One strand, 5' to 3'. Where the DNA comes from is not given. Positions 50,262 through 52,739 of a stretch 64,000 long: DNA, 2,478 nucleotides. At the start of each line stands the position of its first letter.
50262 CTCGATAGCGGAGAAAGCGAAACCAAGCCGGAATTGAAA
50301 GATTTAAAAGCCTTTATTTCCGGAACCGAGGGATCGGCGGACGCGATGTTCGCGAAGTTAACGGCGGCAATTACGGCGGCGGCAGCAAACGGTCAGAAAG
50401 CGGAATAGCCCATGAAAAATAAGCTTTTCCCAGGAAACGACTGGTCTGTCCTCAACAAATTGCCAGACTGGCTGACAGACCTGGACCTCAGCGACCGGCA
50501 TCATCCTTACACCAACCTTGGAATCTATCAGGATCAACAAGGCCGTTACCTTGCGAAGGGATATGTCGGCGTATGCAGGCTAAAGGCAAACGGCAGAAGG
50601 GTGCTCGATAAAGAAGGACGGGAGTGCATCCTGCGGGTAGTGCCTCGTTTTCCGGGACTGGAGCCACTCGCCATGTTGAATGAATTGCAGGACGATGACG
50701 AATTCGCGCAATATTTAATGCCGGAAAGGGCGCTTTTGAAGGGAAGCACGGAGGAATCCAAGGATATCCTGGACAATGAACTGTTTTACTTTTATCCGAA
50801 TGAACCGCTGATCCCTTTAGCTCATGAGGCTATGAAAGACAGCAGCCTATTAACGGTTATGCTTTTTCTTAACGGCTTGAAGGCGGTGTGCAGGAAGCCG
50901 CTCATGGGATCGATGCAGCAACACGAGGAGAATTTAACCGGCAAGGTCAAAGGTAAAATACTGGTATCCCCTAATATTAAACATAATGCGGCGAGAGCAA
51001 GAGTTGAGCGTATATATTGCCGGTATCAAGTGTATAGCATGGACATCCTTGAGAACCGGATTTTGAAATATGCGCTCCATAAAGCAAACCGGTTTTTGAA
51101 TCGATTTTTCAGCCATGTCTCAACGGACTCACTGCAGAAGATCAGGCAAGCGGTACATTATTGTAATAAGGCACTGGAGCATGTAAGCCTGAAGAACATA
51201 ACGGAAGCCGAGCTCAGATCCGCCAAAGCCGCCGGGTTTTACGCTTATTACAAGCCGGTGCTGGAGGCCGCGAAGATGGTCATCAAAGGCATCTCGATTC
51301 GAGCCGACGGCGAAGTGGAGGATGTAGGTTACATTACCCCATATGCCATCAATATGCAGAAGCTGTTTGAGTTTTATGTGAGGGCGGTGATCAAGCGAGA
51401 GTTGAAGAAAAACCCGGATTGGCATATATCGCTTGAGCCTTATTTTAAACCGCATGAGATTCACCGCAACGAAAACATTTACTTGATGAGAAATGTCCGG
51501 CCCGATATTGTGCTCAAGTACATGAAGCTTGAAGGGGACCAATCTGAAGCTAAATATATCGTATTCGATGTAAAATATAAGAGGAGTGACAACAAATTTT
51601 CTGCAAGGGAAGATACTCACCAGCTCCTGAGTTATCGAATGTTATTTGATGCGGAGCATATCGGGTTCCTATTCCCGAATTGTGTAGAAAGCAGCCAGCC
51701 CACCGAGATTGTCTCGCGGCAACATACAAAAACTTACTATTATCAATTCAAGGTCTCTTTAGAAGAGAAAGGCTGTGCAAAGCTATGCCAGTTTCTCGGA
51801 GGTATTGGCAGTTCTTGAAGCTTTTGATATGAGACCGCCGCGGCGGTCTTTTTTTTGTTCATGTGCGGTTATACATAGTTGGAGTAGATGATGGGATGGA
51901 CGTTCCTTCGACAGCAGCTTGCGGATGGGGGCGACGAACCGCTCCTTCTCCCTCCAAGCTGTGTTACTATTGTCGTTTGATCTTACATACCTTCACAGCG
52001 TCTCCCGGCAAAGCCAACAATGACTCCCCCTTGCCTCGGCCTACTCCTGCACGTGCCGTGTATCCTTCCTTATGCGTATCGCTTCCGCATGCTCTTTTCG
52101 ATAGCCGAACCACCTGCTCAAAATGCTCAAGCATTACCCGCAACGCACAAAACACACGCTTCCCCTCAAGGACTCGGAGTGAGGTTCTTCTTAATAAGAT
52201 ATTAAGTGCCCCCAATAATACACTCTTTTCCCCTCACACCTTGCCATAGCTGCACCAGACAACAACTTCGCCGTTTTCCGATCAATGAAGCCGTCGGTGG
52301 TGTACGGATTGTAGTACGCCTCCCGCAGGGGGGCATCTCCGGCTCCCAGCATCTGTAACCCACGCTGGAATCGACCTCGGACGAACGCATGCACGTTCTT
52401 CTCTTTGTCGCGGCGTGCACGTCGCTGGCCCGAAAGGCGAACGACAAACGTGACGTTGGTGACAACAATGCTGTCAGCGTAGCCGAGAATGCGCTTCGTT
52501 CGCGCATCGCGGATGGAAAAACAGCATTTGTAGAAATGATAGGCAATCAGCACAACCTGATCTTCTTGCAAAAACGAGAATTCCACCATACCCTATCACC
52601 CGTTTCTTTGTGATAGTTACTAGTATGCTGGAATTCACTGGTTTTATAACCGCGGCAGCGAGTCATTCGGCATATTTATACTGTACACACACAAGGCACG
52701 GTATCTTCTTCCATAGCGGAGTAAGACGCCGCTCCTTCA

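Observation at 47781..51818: Atypical McrBC-like pair: McrB homologue carries two tandem AAA+ GTPase modules (first degenerate), no N-terminal reader domain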

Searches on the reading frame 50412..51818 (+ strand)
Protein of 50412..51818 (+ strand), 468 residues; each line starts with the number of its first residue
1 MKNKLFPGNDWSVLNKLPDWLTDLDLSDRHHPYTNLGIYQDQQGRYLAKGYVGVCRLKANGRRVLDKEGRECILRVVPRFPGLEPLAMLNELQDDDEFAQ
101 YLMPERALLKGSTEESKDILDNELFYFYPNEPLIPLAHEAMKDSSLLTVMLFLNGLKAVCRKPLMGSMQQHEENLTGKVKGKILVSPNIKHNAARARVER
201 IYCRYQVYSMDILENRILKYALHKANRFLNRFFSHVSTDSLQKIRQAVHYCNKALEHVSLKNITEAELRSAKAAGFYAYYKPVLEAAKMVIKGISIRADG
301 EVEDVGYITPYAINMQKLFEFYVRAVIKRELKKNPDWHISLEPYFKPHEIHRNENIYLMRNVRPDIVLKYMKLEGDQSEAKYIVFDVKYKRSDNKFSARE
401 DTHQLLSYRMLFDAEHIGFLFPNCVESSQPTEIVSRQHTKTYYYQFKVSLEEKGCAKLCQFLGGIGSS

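Call 3: search_protein_families(library=pfam, proteins=[window:50412-51818:+], max_evalue=0.01)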
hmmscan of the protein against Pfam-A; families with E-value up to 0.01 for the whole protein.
window:50412-51818:+ (468 aa): 2 families
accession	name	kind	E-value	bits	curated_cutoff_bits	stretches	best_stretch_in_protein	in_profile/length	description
PF10117.15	McrBC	-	3e-32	112.3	23.9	1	147-420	64-316/318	McrBC 5-methylcytosine restriction system component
PF09823.15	DUF2357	-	0.0065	16.2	23.3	0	185-240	141-191/251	Domain of unknown function (DUF2357)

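Call 4: search_protein_families(library=padloc, proteins=[window:50412-51818:+], max_evalue=0.01)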
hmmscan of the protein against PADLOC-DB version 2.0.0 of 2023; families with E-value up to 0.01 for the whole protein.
window:50412-51818:+ (468 aa): 0 families

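Call 6: search_protein_families(library=ncbifam, proteins=[window:50412-51818:+], max_evalue=0.01)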
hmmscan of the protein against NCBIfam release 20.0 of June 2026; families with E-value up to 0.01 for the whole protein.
window:50412-51818:+ (468 aa): 1 family
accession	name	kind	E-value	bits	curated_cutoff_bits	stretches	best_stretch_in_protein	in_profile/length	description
NF007277.0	PRK09736.1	equivalog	3.5e-16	59.2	338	1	151-407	46-279/353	5-methylcytosine-specific restriction endonuclease system specificity protein McrC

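Call 8: search_solved_structures(query=window:50412-51818:+, max_evalue=0.01, show_alignments=2)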
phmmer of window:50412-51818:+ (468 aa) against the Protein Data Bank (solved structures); distinct sequences matched with E-value up to 0.01: 0.

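Call 41: find_homologous_proteins(query=window:50412-51818:+, max_evalue=1e-10)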
Query window:50412-51818:+ (468 aa): 181 proteins with E <= 1e-10 among 5184 candidates; the best 120 are listed.
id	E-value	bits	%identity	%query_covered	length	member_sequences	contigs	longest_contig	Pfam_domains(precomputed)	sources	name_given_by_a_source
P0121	0.0e+0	1077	100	100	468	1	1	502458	PF10117.16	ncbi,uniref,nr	ncbi:5-methylcytosine restriction system specificity protein McrC [Paenibacillus thalictri]|uniref:R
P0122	4.2e-104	367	45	95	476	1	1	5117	PF10117.16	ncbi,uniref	ncbi:5-methylcytosine restriction system specificity protein McrC [Romboutsia sp.]|uniref:5-methylcy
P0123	6.4e-98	347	41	96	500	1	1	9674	PF10117.16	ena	-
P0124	1.4e-97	345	42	96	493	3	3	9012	PF10117.16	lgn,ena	-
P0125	4.3e-97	344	41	93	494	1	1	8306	PF10117.16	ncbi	-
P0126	6.3e-97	343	41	97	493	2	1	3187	PF10117.16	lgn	-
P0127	4.0e-96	341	40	96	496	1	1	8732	PF10117.16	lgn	-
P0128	8.8e-96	340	43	89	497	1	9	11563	PF10117.16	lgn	-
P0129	5.5e-95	337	41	96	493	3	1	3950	PF10117.16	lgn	-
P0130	1.1e-94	336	40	96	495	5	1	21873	PF10117.16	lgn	-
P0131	1.1e-94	336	40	97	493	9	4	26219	PF10117.16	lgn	-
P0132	1.1e-94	336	41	96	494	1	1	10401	PF10117.16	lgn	-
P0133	1.3e-94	336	41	96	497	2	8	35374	PF10117.16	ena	-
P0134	1.3e-94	336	41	96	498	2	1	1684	PF10117.16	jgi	jgi:5-methylcytosine-specific restriction endonuclease McrBC regulatory subunit McrC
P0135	1.7e-94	335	41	89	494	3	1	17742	PF10117.16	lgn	-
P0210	1.1e-83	300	42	89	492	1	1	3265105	PF10117.16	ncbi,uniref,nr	ncbi:5-methylcytosine restriction system specificity protein McrC [Bacillus sp. FJAT-45350]|uniref:5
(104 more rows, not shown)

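Call 42: find_encoding_contigs(protein=P0210, flank=9000, max_places=2)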
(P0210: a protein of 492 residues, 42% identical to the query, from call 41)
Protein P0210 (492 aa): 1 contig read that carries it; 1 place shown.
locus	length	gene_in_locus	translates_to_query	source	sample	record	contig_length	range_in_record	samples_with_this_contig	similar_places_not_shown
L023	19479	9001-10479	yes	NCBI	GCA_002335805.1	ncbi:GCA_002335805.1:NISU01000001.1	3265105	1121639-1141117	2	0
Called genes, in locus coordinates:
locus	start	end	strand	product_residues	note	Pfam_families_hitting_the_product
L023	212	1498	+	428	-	PF00145:DNA_methylase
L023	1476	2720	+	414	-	PF00145:DNA_methylase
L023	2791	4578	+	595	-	PF11564:BpuJI_N, PF07728:AAA_5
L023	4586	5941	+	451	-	PF09563:RE_LlaJI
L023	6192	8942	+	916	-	PF00004:AAA (faint), PF02367:TsaE (faint), PF07728:AAA_5, PF13245:AAA_19 (faint), PF13401:AAA_22 (faint), PF07728:AAA_5 (weak), PF28529:McrB_lid (weak)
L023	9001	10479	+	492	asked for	PF10117:McrBC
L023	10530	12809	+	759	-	PF09823:DUF2357, PF04411:PDDEXK_7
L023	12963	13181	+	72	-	-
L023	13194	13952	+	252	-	PF13414:TPR_11 (weak), PF00486:Trans_reg_C (faint)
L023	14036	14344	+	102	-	PF06094:GGACT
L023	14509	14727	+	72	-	PF19893:DUF6366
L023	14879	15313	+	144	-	-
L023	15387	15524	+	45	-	-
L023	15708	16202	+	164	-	-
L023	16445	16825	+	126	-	-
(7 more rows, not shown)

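Call 43: find_encoding_contigs(protein=P0122, flank=9000, max_places=2)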
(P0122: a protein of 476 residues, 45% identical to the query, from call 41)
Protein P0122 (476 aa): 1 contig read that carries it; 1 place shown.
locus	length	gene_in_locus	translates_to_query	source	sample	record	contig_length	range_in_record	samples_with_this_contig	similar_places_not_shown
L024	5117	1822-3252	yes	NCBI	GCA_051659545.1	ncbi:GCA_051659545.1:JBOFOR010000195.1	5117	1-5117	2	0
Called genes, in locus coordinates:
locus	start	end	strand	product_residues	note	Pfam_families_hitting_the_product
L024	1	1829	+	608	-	PF07728:AAA_5, PF28529:McrB_lid (weak)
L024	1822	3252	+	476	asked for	PF10117:McrBC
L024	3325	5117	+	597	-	PF12728:HTH_17 (weak), PF11074:DUF2779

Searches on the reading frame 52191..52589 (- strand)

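Call 75: search_protein_families(library=pfam, proteins=[window:52191-52589:-], max_evalue=1)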
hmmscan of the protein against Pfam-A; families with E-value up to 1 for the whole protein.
window:52191-52589:- (132 aa): 1 family
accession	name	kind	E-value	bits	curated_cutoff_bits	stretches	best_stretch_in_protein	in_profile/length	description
PF25735.1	Phage_L5_gp82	-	1.2e-19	70.8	27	1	19-125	14-119/120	Mycobacterium phage L5 gene 82 protein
